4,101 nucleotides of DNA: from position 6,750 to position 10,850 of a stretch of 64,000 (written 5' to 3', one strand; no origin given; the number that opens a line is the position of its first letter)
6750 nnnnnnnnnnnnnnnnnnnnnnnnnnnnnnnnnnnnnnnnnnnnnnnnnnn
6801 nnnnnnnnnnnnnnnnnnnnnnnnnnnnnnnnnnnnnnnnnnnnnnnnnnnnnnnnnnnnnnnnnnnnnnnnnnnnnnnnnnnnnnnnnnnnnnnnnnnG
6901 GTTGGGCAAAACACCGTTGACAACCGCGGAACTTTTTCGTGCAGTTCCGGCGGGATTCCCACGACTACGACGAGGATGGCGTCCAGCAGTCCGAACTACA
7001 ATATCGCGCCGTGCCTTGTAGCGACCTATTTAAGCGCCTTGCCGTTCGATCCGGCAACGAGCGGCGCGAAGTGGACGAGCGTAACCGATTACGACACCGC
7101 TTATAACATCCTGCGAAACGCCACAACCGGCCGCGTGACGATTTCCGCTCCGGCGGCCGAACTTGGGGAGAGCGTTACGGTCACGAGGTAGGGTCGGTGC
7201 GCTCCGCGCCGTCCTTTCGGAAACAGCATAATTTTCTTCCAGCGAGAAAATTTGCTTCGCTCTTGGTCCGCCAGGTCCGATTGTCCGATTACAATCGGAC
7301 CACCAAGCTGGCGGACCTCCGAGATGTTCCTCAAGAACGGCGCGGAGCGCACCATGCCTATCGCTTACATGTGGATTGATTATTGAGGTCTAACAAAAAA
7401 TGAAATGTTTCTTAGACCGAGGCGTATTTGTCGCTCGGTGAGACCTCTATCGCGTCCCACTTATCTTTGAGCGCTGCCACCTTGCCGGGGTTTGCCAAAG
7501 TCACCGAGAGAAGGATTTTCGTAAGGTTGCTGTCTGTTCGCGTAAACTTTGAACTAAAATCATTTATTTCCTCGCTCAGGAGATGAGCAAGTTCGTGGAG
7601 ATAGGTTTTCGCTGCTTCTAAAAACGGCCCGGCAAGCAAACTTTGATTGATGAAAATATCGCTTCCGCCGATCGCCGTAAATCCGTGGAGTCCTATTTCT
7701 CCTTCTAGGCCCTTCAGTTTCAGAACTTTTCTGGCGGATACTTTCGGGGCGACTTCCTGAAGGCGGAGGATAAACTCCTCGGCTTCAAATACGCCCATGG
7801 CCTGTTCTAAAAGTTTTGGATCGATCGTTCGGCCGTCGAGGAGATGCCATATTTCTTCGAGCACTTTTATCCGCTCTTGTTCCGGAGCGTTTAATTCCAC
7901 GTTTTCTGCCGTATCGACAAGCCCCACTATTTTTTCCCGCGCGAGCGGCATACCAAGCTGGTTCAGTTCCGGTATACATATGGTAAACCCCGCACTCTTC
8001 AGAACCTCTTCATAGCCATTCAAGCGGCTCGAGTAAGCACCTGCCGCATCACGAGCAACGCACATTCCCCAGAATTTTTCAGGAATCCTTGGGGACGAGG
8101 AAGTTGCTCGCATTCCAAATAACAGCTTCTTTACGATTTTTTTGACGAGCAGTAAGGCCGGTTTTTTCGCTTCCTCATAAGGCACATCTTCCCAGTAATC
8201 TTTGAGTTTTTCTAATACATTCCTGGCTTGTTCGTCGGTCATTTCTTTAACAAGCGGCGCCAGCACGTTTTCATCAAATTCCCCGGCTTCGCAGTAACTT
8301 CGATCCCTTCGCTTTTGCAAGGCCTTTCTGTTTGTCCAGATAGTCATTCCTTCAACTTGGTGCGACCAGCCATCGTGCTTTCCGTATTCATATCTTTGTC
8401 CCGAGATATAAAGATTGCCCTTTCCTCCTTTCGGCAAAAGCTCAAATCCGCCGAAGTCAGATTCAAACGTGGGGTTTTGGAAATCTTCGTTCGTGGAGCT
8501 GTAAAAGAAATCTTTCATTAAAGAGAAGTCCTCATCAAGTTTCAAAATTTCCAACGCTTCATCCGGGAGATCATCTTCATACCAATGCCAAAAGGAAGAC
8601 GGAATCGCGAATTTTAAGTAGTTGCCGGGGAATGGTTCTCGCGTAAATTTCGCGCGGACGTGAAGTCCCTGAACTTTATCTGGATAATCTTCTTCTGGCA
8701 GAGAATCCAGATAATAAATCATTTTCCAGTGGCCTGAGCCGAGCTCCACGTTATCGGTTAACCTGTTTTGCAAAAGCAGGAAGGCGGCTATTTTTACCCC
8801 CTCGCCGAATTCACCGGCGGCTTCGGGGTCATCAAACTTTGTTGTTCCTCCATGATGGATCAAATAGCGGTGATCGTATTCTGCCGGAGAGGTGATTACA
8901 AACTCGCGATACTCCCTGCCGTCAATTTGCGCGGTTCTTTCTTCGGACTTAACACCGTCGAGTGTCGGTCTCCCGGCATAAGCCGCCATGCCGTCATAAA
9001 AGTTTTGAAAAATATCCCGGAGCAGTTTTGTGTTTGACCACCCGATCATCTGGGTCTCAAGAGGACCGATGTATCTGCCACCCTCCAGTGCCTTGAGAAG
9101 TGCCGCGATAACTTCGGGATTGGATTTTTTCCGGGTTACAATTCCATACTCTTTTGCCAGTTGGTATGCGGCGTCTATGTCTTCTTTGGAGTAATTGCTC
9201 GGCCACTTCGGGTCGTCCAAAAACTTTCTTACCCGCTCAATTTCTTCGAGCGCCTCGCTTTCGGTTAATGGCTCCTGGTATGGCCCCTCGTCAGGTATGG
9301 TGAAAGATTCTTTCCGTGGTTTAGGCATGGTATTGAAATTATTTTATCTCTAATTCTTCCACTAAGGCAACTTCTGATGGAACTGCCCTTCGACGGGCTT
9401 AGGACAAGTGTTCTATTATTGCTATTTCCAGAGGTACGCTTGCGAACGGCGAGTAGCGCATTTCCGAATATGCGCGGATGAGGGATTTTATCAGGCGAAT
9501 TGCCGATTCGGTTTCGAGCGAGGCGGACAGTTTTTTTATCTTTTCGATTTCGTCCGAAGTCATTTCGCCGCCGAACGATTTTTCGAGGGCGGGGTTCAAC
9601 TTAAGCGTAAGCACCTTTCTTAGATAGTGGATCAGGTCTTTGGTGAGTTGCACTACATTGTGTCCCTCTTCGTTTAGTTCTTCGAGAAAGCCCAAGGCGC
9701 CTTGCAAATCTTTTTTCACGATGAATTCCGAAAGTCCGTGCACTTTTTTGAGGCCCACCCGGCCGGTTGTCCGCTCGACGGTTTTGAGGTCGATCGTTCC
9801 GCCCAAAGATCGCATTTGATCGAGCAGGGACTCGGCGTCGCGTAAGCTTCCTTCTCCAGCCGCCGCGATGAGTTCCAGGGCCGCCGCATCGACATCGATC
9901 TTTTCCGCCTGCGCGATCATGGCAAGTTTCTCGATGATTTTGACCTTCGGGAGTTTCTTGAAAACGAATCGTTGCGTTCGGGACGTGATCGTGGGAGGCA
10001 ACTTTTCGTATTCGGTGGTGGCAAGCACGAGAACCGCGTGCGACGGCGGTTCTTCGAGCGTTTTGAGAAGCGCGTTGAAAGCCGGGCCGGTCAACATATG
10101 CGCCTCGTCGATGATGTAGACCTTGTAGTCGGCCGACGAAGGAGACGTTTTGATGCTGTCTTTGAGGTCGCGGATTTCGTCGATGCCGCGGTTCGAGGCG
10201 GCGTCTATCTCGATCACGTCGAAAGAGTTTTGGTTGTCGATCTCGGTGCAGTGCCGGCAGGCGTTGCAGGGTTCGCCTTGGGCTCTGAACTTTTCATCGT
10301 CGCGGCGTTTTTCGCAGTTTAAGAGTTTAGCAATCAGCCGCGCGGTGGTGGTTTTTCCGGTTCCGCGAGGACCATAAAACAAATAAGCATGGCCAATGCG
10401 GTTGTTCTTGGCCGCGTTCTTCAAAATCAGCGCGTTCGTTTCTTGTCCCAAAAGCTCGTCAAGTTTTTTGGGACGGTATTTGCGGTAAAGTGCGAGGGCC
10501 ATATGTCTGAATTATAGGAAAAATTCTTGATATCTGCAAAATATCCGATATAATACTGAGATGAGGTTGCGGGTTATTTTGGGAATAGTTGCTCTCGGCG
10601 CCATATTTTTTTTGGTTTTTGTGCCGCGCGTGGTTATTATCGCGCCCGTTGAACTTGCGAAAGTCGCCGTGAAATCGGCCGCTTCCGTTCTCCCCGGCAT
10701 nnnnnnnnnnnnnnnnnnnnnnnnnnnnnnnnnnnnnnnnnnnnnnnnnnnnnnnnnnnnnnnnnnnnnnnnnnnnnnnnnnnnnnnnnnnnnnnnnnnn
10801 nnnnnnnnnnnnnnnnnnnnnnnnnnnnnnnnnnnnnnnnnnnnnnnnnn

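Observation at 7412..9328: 638-aa orphan protein with only a C-terminal HExxH motif, convergent on the pilus operon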

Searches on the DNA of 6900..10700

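Call 91: search_rna_families(source=window, start=6900, end=10700, threshold=evalue, max_evalue=1)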
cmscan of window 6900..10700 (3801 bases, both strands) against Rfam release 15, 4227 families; matches with E-value up to 1: 0.
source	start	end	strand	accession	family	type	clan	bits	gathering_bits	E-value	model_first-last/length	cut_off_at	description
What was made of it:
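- Tried and rejected: Rfam scan of the gene and its flanks: no RNA family (call 91).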
